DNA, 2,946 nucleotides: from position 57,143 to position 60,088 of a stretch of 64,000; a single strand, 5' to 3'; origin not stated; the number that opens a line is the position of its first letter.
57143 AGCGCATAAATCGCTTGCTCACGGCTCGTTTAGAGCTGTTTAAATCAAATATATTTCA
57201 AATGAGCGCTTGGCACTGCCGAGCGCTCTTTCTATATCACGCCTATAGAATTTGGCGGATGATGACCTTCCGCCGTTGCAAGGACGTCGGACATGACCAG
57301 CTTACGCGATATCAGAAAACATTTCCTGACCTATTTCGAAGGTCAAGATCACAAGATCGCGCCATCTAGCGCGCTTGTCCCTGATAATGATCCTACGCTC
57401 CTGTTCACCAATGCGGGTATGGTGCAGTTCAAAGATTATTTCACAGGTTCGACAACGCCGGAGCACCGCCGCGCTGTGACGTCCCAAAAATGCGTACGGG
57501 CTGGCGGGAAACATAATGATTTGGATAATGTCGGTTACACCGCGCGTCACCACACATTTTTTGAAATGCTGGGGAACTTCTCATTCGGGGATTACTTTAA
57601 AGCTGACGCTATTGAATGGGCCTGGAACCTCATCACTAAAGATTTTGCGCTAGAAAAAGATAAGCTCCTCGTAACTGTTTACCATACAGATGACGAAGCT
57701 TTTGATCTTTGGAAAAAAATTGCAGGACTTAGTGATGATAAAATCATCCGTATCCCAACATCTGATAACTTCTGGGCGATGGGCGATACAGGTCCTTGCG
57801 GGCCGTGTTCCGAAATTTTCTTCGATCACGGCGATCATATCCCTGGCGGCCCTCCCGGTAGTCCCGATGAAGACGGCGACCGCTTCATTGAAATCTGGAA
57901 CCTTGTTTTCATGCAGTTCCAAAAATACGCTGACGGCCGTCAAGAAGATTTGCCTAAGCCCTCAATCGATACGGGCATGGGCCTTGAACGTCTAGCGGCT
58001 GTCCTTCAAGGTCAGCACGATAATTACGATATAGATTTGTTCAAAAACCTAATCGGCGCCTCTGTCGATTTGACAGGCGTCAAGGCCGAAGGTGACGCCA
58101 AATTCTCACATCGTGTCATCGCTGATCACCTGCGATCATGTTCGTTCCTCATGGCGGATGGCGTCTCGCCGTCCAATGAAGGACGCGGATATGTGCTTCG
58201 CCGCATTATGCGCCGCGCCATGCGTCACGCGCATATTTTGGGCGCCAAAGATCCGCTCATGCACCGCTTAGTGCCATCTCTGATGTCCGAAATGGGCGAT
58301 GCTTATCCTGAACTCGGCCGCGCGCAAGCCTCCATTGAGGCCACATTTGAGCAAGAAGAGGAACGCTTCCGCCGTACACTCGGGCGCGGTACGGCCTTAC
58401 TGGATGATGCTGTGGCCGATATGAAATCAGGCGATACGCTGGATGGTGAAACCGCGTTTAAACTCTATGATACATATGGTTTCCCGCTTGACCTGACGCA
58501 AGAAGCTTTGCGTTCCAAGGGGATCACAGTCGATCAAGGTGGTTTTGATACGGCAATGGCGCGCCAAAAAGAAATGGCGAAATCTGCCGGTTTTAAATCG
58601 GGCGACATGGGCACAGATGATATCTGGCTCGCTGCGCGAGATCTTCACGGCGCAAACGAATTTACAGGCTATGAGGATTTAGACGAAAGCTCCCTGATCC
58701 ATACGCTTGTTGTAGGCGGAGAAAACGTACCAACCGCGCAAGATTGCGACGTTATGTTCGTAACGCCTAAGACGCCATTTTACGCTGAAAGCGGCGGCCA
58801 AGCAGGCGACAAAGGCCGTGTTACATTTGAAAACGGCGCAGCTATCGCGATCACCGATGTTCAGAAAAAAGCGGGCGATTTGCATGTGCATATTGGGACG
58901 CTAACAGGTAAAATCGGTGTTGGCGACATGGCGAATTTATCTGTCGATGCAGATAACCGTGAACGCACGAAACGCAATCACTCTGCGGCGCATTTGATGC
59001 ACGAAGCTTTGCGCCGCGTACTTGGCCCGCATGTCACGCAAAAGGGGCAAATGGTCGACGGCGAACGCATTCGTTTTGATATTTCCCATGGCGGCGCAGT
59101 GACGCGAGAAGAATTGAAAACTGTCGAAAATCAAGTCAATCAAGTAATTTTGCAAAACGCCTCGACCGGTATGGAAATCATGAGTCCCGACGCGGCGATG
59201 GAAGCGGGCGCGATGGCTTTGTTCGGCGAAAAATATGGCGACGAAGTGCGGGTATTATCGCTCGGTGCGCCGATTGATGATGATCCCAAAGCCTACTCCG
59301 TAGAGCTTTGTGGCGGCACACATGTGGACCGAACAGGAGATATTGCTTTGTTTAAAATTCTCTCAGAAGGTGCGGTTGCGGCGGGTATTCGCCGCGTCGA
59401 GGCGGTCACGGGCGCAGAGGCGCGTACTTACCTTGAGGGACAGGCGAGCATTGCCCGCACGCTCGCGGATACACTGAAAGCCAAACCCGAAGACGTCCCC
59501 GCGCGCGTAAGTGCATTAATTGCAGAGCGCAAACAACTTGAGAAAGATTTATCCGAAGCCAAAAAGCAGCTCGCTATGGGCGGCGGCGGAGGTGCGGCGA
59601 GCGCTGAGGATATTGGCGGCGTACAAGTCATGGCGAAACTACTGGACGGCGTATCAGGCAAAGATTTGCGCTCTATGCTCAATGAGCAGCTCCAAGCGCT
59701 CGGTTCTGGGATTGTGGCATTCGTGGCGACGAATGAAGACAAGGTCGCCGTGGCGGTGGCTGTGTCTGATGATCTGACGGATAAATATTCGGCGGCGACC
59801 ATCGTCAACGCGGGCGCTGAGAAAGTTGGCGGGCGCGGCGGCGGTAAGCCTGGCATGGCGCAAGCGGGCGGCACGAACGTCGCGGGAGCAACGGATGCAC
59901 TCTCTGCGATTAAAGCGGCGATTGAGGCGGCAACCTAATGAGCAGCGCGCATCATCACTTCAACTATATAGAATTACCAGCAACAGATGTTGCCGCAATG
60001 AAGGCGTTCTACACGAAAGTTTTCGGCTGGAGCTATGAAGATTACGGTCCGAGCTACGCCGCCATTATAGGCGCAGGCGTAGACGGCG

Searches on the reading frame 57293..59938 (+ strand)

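Call 78: search_protein_families(library=pfam, proteins=[window:57293-59938:+], max_evalue=0.000001)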
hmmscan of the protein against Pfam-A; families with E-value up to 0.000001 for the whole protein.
window:57293-59938:+ (881 aa): 3 families
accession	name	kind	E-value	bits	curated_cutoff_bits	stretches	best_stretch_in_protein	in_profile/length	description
PF01411.24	tRNA-synt_2c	-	1.8e-208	694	30.3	1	6-554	1-551/552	tRNA synthetases class II (A)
PF07973.19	tRNA_SAD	-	4e-14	52.7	24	1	652-703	1-44/44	Threonyl and Alanyl tRNA synthetase second additional domain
PF02272.25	DHHA1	-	2.2e-12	47.8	25.9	1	777-878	2-101/102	DHHA1 domain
